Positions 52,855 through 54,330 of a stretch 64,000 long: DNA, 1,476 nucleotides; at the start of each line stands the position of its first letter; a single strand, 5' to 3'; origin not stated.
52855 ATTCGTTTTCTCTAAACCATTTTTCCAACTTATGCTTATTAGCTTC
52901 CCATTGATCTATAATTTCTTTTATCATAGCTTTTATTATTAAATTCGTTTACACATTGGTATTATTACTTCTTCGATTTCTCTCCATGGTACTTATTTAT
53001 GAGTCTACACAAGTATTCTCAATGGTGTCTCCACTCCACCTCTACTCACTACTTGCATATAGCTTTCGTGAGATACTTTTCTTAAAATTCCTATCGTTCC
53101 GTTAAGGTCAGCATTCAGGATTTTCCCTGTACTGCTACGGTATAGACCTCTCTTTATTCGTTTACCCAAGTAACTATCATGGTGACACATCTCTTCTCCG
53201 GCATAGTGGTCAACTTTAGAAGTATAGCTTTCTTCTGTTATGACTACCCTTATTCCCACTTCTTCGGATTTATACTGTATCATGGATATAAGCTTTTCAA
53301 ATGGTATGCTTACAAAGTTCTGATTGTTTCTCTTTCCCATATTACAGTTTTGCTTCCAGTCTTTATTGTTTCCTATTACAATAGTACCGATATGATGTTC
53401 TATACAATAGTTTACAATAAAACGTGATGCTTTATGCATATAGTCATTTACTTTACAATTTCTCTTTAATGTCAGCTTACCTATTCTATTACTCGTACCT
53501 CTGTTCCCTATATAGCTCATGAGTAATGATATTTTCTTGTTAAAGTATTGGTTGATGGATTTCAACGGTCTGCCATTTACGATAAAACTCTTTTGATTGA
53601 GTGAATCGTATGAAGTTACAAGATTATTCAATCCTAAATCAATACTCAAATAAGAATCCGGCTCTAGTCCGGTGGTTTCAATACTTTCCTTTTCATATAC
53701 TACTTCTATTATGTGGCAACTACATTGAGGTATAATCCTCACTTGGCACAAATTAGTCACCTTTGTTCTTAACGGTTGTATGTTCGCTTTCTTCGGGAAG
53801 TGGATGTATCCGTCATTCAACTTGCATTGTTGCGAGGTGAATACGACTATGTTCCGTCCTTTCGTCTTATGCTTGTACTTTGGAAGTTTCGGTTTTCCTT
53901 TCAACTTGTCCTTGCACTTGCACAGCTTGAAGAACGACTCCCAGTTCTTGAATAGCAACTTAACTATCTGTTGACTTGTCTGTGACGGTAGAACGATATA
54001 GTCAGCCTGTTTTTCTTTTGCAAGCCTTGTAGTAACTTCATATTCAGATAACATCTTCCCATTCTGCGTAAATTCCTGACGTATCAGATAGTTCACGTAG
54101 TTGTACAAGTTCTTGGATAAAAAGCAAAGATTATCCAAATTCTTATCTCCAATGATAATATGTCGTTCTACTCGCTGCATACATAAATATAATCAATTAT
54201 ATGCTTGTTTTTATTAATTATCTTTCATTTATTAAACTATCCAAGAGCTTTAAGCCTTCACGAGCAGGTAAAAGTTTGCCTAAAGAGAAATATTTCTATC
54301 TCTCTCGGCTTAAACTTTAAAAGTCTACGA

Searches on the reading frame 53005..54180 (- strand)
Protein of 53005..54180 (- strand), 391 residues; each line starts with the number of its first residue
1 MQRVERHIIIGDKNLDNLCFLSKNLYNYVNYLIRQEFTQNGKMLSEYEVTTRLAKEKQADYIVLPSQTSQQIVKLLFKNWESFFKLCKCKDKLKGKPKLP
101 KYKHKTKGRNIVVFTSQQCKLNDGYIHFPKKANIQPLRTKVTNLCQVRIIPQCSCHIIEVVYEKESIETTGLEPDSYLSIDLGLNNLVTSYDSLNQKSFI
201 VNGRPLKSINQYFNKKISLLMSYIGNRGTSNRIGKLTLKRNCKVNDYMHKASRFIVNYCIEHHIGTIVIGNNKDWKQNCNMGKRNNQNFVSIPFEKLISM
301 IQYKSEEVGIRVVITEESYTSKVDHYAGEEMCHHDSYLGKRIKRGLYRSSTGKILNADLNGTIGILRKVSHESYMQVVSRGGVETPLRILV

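Call 73: search_protein_families(library=phrogs, proteins=[window:53005-54180:-], max_evalue=0.00001)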
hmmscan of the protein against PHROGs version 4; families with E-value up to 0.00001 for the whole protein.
window:53005-54180:- (391 aa): 3 families
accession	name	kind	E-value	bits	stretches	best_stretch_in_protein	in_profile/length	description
phrog_506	-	integration and excision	2.4e-49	169.5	1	19-373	28-368/403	transposase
phrog_16792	-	unknown function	1.2e-07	33.2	1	235-323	28-120/180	-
phrog_12300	-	integration and excision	1e-06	29.2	1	147-367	33-239/286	transposase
